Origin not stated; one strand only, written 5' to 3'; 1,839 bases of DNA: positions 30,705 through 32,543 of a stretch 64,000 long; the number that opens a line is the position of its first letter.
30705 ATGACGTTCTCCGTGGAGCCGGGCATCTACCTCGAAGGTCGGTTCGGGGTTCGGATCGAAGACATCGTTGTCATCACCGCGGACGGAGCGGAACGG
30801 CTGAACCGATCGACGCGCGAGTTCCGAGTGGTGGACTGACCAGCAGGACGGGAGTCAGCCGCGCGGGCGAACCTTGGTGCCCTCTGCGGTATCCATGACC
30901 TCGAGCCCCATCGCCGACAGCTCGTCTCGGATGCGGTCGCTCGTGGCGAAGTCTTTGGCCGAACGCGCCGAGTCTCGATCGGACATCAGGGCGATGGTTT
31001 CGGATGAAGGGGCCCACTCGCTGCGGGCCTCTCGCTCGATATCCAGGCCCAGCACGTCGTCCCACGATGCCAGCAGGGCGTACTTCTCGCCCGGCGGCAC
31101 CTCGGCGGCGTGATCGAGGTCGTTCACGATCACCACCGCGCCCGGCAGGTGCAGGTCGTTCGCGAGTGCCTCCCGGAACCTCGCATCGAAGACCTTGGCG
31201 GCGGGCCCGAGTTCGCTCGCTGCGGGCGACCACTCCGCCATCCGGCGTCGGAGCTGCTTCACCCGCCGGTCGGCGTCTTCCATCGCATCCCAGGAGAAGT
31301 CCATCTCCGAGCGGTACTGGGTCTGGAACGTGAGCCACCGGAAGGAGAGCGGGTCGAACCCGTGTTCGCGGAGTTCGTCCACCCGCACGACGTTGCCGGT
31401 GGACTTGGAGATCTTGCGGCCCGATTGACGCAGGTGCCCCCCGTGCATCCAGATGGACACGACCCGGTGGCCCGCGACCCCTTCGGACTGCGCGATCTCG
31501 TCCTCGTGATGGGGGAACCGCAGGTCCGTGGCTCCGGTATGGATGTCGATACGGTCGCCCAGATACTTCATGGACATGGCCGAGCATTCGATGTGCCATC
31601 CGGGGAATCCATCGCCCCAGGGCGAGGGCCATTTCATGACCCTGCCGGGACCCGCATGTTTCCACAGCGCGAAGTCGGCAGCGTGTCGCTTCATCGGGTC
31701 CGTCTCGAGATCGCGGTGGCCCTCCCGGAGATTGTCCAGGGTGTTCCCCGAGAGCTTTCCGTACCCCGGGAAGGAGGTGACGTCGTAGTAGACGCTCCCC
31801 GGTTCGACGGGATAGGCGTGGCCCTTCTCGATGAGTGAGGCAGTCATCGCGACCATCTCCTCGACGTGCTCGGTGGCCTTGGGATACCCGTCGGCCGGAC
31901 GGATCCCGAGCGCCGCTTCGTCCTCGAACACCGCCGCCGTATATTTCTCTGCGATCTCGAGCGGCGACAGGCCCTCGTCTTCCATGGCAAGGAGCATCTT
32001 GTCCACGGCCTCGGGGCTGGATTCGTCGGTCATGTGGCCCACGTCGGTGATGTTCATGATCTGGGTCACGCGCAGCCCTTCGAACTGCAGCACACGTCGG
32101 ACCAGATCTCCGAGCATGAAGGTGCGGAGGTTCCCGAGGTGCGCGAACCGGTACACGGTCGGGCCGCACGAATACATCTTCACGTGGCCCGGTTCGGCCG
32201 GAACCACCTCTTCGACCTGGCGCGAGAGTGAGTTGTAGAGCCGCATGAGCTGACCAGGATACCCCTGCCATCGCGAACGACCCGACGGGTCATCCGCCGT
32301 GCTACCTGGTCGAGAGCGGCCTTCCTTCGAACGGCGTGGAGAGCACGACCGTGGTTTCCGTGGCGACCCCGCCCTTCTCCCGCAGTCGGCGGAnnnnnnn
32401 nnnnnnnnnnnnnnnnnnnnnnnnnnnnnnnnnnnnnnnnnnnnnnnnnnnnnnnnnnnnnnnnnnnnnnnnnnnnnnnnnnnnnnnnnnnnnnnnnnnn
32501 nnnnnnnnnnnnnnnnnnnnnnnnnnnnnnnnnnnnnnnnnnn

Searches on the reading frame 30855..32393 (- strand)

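Call 32: search_protein_families(library=pfam, proteins=[window:30855-32393:-], max_evalue=0.00001)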
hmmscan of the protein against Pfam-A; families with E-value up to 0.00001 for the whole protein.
window:30855-32393:- (512 aa): 2 families
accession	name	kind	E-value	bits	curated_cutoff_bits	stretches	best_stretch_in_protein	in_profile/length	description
PF01406.26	tRNA-synt_1e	-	4.5e-93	312.4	27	1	64-374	3-299/301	tRNA synthetases class I (C) catalytic domain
PF09334.17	tRNA-synt_1g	-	9.2e-08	31.7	20.1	0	314-371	314-371/391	tRNA synthetases class I (M)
